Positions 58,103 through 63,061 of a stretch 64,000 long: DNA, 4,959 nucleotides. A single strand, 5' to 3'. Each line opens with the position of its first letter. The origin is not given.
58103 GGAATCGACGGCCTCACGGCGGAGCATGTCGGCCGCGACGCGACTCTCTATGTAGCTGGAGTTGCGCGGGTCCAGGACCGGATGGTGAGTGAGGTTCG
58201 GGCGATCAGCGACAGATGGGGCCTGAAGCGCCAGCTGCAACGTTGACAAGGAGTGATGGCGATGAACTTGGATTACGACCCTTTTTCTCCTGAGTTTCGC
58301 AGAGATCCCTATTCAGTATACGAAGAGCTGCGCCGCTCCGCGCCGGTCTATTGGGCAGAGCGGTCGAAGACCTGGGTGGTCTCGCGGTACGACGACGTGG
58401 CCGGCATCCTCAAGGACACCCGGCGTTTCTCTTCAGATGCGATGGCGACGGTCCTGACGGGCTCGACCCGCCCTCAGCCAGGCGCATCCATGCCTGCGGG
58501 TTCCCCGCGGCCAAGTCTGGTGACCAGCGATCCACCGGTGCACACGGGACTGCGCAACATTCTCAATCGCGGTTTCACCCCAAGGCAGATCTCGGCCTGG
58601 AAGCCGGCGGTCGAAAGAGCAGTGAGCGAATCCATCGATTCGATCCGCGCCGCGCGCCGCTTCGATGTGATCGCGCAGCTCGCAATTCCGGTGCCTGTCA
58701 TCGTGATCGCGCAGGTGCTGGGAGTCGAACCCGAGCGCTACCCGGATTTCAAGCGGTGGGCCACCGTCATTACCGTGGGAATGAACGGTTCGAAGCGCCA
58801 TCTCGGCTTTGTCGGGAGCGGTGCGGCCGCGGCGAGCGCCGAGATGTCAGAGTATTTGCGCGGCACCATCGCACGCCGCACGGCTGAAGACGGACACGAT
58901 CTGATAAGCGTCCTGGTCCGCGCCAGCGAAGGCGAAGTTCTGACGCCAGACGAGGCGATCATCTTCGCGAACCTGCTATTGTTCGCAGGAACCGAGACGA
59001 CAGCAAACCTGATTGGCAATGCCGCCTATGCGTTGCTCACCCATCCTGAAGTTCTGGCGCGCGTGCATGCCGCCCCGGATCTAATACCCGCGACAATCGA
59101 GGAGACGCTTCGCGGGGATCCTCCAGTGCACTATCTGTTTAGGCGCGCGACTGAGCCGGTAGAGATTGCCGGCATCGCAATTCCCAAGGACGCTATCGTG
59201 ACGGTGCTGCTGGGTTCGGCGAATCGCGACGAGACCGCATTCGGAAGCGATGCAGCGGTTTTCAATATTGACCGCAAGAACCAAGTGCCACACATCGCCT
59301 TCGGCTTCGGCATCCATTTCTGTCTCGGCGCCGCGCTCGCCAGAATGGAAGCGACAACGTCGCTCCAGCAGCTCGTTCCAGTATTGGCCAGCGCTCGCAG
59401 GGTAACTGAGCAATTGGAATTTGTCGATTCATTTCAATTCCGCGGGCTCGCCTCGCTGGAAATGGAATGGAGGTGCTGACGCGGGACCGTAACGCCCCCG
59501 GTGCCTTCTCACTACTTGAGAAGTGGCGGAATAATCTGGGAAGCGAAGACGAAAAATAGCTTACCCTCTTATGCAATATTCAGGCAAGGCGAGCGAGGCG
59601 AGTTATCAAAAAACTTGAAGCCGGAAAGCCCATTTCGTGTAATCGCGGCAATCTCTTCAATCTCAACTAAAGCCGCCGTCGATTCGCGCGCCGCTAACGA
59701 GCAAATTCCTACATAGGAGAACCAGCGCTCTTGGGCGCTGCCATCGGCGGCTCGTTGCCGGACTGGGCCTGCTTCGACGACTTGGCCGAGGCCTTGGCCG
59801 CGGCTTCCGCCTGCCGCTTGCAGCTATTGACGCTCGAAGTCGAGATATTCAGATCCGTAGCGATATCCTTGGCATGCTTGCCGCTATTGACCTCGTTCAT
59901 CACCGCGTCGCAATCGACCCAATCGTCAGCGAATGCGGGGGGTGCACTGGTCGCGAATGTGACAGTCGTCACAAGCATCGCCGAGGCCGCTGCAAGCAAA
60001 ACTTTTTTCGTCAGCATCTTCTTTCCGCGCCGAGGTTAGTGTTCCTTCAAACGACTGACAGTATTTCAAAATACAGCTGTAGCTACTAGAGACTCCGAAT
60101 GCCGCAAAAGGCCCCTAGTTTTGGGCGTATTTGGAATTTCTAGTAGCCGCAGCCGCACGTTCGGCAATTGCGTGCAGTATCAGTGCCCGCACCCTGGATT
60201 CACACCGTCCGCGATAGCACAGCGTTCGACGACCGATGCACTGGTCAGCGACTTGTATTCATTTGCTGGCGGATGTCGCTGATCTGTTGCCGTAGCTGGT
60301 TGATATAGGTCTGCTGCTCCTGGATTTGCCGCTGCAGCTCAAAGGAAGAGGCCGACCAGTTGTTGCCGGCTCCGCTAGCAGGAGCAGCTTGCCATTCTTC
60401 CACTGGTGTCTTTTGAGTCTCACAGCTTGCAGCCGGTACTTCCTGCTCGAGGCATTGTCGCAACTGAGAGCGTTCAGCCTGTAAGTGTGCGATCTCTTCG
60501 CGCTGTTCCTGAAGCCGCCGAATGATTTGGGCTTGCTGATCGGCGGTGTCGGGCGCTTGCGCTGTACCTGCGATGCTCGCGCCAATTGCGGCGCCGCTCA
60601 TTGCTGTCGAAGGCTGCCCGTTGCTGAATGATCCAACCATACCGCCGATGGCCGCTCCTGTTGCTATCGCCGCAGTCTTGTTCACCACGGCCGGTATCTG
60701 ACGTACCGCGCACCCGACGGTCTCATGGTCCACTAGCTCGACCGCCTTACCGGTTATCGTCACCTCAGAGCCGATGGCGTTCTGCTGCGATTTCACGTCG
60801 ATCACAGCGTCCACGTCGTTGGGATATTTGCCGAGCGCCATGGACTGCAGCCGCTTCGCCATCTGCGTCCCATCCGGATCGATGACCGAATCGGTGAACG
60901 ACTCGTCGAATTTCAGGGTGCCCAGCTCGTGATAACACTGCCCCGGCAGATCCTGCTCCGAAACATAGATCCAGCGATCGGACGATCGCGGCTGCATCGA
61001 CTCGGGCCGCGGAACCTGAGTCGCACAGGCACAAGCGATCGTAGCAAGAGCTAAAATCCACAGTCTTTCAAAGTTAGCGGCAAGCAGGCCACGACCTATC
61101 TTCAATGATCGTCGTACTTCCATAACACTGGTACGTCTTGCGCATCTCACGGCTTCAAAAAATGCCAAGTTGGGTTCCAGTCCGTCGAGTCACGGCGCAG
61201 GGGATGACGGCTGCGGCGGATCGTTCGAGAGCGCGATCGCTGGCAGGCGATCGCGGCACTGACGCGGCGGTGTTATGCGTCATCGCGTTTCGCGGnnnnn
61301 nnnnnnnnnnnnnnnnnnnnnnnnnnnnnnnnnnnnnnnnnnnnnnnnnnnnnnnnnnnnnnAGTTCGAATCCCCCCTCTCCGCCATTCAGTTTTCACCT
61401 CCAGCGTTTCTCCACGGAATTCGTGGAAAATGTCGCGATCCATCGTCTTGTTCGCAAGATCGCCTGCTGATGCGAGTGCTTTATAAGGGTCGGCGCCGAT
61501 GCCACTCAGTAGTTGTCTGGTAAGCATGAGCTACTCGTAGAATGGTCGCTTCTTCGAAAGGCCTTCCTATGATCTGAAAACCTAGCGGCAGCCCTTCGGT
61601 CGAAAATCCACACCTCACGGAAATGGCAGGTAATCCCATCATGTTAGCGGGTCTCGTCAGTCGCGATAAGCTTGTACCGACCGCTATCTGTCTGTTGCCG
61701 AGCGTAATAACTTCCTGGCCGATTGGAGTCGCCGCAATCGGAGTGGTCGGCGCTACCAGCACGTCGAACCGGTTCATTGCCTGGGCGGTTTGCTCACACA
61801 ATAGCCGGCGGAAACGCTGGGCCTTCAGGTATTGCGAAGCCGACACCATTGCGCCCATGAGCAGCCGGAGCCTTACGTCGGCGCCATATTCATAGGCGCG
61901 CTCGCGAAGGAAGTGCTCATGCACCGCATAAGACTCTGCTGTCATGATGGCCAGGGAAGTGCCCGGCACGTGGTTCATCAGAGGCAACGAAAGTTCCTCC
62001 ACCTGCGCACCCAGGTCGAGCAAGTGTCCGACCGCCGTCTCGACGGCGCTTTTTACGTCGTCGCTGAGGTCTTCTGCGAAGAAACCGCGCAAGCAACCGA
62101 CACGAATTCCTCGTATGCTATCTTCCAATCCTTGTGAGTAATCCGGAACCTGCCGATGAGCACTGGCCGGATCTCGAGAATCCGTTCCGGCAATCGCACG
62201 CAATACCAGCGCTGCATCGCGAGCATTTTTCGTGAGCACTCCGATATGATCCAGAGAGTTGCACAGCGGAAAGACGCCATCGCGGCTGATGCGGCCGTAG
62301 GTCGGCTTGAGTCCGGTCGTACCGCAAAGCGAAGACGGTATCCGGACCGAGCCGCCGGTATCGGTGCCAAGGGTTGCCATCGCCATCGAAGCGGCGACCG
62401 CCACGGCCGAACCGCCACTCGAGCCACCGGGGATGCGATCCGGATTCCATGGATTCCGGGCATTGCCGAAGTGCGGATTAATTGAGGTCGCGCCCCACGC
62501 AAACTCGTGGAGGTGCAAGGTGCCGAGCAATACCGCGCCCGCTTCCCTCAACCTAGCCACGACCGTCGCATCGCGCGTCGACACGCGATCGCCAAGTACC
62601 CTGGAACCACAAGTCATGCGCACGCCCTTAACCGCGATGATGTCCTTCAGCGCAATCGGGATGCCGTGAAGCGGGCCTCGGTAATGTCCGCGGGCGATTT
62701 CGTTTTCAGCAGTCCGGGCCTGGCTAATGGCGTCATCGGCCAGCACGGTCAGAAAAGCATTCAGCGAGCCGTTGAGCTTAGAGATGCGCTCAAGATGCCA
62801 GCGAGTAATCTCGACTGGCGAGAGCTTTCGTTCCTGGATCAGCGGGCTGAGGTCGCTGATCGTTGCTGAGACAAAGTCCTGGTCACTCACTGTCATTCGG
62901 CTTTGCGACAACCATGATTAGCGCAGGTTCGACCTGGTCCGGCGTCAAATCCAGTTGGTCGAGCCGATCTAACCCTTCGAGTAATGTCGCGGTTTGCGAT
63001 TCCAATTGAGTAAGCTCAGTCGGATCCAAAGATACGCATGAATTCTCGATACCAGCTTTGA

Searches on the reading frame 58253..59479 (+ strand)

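Call 85: search_protein_families(library=pfam, proteins=[window:58253-59479:+], max_evalue=0.0001)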
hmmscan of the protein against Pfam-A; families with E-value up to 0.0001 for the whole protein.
window:58253-59479:+ (408 aa): 1 family
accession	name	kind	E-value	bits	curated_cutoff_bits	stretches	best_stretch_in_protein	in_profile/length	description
PF00067.27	p450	-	1.5e-30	106.8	22.8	1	212-374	236-428/462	Cytochrome P450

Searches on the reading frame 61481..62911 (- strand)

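Call 85: search_protein_families(library=pfam, proteins=[window:61481-62911:-], max_evalue=0.0001)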
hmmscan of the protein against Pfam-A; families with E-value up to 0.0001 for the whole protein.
window:61481-62911:- (476 aa): 1 family
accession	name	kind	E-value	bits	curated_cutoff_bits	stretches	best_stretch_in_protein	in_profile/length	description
PF01425.27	Amidase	-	7.2e-126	421.2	27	1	34-458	1-445/445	Amidase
